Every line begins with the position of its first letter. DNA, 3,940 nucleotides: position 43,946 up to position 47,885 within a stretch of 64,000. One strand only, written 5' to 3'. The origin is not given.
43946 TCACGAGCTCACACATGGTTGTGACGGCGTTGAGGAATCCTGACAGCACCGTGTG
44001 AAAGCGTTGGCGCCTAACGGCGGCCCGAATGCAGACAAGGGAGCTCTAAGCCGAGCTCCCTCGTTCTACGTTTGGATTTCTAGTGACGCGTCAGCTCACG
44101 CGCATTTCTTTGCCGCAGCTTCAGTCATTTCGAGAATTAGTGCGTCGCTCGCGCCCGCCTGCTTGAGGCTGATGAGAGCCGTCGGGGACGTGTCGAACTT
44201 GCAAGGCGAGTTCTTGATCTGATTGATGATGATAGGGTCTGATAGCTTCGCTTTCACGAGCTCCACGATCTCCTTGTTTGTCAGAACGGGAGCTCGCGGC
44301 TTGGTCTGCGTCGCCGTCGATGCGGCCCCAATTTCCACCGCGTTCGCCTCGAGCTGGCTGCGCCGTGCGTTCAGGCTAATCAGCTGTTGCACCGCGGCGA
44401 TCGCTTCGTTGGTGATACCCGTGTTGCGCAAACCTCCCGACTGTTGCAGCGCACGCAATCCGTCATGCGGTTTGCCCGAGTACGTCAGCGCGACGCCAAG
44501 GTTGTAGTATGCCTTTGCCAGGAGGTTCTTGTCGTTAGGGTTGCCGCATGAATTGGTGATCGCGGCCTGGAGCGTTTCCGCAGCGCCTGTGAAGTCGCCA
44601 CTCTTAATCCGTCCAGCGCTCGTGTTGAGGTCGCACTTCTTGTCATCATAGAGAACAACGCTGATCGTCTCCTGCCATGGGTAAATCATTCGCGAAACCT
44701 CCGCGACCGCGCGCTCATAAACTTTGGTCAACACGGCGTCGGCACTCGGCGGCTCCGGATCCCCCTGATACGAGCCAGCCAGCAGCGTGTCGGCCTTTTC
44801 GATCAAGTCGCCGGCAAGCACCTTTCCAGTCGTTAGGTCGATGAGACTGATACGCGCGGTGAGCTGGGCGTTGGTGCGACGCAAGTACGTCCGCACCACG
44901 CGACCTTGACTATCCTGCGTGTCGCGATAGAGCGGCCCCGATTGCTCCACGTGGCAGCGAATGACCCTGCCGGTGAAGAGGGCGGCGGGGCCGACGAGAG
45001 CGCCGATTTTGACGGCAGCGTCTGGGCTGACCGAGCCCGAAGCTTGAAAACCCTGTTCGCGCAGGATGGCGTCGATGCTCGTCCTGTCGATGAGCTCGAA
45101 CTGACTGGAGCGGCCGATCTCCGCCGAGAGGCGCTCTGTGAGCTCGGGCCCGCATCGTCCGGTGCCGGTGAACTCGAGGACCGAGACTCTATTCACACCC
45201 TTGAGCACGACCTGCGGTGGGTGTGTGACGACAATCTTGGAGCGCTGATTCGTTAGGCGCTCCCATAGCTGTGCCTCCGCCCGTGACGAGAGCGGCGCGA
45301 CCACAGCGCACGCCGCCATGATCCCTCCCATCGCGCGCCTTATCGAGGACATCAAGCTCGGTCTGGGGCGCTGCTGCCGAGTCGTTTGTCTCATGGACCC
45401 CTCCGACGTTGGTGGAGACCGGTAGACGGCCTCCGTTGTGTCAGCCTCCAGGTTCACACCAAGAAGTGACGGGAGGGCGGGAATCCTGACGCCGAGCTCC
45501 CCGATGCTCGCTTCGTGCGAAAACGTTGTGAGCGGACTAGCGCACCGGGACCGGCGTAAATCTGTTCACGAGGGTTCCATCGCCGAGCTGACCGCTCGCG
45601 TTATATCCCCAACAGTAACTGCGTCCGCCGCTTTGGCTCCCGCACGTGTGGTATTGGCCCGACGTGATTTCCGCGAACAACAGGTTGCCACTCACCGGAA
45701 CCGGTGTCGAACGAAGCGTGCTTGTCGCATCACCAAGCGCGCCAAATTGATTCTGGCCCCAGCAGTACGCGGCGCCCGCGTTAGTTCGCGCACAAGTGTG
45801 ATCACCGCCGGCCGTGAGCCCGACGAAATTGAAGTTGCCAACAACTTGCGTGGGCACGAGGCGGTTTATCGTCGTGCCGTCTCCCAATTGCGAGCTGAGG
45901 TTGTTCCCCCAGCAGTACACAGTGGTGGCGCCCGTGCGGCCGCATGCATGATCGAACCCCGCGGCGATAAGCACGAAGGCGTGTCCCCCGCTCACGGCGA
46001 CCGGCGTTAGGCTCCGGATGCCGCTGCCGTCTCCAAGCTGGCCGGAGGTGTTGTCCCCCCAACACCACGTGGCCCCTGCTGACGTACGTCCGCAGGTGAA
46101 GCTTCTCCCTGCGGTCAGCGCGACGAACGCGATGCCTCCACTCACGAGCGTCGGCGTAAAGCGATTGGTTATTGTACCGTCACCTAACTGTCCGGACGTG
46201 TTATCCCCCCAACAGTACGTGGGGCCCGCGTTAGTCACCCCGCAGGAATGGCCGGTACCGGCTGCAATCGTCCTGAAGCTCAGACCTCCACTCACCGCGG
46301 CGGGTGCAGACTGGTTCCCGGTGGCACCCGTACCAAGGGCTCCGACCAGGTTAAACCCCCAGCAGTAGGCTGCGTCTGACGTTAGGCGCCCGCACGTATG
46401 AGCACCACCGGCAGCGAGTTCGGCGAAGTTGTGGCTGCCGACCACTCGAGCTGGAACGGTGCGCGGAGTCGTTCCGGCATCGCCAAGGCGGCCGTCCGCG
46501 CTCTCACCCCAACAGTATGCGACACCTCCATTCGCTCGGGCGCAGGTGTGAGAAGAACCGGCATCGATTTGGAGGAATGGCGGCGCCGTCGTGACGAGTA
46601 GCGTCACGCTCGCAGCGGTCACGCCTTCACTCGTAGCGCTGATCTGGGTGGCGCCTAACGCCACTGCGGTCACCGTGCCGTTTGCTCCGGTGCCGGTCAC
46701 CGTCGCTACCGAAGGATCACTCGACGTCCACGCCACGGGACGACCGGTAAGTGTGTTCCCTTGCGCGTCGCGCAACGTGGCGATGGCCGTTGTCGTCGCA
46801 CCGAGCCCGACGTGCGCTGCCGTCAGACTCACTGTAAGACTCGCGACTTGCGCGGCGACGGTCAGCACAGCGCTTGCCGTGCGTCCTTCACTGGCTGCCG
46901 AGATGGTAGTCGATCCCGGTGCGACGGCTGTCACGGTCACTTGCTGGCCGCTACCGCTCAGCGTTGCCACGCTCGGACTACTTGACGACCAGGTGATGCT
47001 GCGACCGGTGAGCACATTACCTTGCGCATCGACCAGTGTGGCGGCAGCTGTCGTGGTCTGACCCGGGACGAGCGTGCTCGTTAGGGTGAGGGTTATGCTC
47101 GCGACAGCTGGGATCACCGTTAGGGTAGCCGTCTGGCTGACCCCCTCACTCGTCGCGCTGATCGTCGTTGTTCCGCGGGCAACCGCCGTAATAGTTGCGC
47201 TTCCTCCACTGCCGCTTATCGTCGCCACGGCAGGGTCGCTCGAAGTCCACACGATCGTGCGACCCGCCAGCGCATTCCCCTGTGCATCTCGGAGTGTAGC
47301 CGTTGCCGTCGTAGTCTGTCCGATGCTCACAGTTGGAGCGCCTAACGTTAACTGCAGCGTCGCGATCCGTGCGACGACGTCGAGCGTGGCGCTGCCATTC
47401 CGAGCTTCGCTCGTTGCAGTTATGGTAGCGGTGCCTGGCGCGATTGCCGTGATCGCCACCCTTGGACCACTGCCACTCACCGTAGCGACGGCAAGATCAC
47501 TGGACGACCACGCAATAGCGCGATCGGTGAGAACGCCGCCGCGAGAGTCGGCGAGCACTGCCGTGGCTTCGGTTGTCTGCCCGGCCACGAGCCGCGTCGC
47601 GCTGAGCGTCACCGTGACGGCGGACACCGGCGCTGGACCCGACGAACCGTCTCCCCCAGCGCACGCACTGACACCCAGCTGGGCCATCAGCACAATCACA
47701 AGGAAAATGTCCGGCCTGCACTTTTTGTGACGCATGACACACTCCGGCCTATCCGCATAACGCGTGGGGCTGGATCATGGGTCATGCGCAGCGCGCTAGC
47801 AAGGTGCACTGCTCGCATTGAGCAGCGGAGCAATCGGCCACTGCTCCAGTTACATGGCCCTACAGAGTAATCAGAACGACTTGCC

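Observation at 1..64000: Hyper-abundant non-palindromic word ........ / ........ saturating genes and spacers (DUS/USS-like or HIP-like)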

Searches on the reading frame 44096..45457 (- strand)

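Call 22: search_protein_families(library=pfam, proteins=[window:44096-45457:-])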
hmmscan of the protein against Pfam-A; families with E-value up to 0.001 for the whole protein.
window:44096-45457:- (453 aa): 2 families
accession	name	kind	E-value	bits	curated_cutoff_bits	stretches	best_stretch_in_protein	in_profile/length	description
PF03783.19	CsgG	-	4.6e-06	26.5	20.8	1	102-220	36-149/210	Curli production assembly/transport component CsgG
PF13036.11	LpoB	-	0.00018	21.9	22.3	0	105-172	49-116/147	Peptidoglycan-synthase activator LpoB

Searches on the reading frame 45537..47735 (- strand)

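Call 7: search_protein_families(library=ncbifam, proteins=[window:45537-47735:-])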
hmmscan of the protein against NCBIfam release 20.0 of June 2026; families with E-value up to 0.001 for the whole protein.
window:45537-47735:- (732 aa): 0 families

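Call 22: search_protein_families(library=pfam, proteins=[window:45537-47735:-])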
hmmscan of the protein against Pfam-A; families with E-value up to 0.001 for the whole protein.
window:45537-47735:- (732 aa): 6 families
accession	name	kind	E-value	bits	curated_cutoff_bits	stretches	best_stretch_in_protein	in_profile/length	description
PF25390.1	WD40_RLD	-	5.6e-110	368.5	150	3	490-730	36-291/363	RCC1-like domain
PF00415.24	RCC1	-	9.5e-53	177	21.7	7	606-649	4-49/50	Regulator of chromosome condensation (RCC1) repeat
PF13540.12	RCC1_2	-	4.2e-42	141.3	22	7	640-665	4-29/30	Regulator of chromosome condensation (RCC1) repeat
PF02368.24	Big_2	-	2.2e-30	104.9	22.8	4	133-207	11-79/79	Bacterial Ig-like domain (group 2)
PF02369.22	Big_1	-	3e-14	53.3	34.9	1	140-208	17-93/93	Bacterial Ig-like domain (group 1)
PF25384.1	Alsin_RLD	-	4.1e-11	43.3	100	0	634-673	274-313/405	Alsin RCC1-like domain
